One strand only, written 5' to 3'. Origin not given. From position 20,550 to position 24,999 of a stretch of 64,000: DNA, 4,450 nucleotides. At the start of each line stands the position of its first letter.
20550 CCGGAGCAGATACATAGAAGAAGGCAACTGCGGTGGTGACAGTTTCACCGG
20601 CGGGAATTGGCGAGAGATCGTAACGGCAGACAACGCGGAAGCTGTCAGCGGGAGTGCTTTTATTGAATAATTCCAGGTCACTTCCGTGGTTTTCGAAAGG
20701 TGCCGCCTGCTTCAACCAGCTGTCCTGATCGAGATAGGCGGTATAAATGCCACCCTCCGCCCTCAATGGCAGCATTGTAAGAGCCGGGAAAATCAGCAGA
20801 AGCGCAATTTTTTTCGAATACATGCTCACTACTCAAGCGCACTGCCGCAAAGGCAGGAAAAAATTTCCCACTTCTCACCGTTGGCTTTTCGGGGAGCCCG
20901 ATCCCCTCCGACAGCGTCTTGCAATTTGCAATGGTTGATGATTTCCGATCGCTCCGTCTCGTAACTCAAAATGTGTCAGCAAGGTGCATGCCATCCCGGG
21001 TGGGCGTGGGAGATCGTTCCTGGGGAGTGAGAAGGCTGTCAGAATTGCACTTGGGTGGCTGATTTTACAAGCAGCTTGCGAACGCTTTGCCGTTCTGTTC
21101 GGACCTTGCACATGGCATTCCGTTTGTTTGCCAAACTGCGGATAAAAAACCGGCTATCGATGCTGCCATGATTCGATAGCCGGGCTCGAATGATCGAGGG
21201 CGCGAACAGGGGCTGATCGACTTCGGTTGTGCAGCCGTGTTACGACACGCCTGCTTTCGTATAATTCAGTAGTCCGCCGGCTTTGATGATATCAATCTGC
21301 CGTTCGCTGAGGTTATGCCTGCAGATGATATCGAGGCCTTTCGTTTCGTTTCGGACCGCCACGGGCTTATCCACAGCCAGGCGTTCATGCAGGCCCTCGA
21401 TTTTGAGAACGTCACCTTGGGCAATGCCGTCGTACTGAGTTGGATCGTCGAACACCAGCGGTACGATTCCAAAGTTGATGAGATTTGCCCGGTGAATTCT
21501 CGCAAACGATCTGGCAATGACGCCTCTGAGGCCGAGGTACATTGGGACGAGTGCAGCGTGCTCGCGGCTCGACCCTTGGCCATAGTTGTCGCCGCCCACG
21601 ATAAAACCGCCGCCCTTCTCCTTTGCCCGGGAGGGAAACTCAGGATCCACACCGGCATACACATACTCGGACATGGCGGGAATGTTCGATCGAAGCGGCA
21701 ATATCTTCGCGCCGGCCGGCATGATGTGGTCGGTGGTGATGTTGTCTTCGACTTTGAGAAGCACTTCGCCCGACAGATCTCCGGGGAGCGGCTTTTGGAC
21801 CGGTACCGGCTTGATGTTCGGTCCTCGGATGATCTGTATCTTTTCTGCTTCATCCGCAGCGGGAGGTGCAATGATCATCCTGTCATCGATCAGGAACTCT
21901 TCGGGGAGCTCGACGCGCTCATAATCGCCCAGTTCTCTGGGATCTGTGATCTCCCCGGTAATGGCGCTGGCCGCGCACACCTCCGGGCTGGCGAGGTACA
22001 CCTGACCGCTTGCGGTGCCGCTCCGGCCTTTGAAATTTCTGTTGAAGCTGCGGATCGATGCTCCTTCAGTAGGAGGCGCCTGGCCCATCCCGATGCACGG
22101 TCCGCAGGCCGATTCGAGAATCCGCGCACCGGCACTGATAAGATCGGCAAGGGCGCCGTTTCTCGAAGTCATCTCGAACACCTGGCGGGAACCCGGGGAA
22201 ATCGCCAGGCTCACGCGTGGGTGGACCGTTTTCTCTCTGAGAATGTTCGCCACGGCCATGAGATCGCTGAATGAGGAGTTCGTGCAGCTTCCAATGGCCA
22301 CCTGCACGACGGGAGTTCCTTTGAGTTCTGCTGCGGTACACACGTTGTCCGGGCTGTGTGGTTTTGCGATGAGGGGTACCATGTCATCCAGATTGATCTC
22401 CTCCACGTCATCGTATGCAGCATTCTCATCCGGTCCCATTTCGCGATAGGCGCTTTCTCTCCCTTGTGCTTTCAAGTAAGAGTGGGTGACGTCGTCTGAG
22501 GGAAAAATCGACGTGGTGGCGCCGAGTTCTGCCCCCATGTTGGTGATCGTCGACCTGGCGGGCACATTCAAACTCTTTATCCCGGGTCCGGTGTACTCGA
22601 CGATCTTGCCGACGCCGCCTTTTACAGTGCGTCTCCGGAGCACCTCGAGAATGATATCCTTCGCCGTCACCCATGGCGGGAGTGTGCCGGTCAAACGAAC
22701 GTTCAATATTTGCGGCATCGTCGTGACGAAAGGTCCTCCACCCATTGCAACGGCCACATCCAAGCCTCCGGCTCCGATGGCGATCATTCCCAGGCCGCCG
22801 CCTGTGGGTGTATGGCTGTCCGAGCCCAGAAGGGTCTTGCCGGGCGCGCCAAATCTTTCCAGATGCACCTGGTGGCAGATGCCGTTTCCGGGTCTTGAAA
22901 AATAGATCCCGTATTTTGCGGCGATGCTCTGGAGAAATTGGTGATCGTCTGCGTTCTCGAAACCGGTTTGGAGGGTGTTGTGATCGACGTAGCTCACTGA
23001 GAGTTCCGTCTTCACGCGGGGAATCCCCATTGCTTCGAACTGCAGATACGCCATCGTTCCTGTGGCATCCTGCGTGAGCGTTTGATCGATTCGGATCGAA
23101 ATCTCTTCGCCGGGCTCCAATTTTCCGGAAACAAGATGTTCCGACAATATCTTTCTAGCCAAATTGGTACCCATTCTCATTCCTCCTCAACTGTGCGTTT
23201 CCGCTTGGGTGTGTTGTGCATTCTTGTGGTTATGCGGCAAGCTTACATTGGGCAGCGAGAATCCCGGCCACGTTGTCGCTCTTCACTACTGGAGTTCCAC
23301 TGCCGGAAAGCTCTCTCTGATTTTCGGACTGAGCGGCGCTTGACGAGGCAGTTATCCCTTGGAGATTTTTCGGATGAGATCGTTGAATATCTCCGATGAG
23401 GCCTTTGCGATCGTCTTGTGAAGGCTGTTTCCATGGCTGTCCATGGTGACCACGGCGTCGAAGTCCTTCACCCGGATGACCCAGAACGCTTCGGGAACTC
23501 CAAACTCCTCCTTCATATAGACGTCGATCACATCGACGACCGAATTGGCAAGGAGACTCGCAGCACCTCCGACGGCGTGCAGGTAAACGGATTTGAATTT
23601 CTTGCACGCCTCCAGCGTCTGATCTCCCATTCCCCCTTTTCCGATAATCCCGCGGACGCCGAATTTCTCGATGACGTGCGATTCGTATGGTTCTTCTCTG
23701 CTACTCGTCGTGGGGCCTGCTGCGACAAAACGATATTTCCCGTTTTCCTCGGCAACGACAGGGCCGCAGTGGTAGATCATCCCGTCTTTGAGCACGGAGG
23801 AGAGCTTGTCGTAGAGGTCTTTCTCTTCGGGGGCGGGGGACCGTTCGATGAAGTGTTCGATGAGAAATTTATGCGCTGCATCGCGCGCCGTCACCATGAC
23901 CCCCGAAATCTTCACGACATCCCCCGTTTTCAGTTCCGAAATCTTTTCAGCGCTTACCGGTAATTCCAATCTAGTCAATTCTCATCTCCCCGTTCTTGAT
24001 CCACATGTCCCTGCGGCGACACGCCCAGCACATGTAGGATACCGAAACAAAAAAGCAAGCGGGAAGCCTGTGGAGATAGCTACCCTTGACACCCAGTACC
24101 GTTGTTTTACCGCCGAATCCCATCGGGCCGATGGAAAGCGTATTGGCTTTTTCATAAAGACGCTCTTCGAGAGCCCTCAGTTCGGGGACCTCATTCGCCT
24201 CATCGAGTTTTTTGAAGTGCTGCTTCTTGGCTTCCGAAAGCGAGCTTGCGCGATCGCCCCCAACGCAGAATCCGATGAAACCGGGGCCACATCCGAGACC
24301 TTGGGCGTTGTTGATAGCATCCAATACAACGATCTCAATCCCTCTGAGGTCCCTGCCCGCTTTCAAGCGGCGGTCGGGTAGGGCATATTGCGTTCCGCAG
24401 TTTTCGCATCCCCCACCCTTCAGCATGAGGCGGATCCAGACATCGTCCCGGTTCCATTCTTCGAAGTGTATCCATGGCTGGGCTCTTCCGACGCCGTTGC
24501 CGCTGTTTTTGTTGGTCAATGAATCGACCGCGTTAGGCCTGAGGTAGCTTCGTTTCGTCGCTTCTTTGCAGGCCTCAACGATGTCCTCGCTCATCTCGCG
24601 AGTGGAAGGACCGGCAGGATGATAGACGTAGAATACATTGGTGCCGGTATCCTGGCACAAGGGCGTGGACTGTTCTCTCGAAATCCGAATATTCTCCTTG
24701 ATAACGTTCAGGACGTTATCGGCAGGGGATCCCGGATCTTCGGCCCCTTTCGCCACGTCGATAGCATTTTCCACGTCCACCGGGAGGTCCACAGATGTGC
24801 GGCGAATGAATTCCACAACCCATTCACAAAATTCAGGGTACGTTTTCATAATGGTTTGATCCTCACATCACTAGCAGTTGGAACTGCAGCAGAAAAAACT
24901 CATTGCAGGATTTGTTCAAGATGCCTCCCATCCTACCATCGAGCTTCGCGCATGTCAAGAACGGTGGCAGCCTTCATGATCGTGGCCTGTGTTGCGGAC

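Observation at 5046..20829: Operon coupling a 3209-aa T9SS-type surface protein to a PorV/PorP-like barrel and a complete partner-switching module plus a GAF histidine kinase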

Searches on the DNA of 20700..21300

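Call 87: search_rna_families(source=window, start=20700, end=21300, threshold=evalue, max_evalue=1)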
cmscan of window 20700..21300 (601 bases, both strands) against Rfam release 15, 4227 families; matches with E-value up to 1: 0.
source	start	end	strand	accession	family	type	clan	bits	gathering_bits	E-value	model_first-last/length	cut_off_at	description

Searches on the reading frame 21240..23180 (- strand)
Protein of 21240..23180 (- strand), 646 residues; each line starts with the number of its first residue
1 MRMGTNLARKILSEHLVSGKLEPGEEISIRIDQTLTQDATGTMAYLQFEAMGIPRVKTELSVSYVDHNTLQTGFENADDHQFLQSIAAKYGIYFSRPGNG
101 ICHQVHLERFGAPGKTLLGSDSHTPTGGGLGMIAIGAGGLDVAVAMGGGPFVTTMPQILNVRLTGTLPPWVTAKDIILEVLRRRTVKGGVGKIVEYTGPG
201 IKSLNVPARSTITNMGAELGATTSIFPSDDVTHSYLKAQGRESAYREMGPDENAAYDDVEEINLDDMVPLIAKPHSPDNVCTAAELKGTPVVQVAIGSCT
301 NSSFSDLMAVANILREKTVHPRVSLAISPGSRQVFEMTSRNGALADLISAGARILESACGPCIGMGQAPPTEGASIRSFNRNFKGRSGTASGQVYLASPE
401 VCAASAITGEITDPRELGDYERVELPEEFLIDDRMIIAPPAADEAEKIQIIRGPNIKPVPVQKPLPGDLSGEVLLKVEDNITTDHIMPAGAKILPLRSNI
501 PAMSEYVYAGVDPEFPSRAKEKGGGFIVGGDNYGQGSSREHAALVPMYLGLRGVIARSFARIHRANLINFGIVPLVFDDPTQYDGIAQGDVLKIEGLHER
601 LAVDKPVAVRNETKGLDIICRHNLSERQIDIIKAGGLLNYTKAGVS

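Call 11: search_protein_families(library=pfam, proteins=[window:21240-23180:-], max_evalue=0.001)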
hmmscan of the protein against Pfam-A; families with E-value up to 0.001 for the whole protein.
window:21240-23180:- (646 aa): 3 families
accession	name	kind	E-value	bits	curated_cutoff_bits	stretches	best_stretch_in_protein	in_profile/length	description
PF00330.25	Aconitase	-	9e-112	374.8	28.7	2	10-283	2-303/463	Aconitase family (aconitate hydratase)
PF00694.25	Aconitase_C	-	4.9e-20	72.6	22.8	1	526-579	77-130/131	Aconitase C-terminal domain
PF04412.18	AcnX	-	0.00012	21.4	31.5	1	288-359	287-357/400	Aconitase X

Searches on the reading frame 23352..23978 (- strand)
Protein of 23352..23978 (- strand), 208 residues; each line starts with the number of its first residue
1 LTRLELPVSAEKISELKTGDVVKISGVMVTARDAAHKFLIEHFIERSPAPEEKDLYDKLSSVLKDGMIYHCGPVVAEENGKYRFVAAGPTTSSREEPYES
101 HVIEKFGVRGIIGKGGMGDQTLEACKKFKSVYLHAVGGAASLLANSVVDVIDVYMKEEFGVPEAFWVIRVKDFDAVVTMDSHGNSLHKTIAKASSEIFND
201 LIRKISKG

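Call 11: search_protein_families(library=pfam, proteins=[window:23352-23978:-], max_evalue=0.001)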
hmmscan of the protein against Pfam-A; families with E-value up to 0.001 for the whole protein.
window:23352-23978:- (208 aa): 1 family
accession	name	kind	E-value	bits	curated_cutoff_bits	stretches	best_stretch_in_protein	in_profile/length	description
PF05683.17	Fumerase_C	-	1.5e-50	171.9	22.2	1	5-189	32-204/205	Fumarase C-terminus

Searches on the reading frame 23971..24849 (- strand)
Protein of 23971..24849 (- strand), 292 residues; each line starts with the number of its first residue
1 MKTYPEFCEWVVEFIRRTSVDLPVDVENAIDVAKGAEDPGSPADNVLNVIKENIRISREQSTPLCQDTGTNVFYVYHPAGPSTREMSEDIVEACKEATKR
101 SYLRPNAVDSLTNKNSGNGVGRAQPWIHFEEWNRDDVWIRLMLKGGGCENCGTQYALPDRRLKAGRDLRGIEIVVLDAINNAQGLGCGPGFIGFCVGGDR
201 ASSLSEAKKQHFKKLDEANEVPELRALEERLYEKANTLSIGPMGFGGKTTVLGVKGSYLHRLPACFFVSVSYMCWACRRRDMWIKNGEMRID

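Call 11: search_protein_families(library=pfam, proteins=[window:23971-24849:-], max_evalue=0.001)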
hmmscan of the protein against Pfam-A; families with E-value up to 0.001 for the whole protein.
window:23971-24849:- (292 aa): 1 family
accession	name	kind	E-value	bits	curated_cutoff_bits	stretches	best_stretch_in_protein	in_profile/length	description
PF05681.19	Fumerase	-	2.5e-66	224.2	25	1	11-280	4-267/270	Fumarate hydratase (Fumerase)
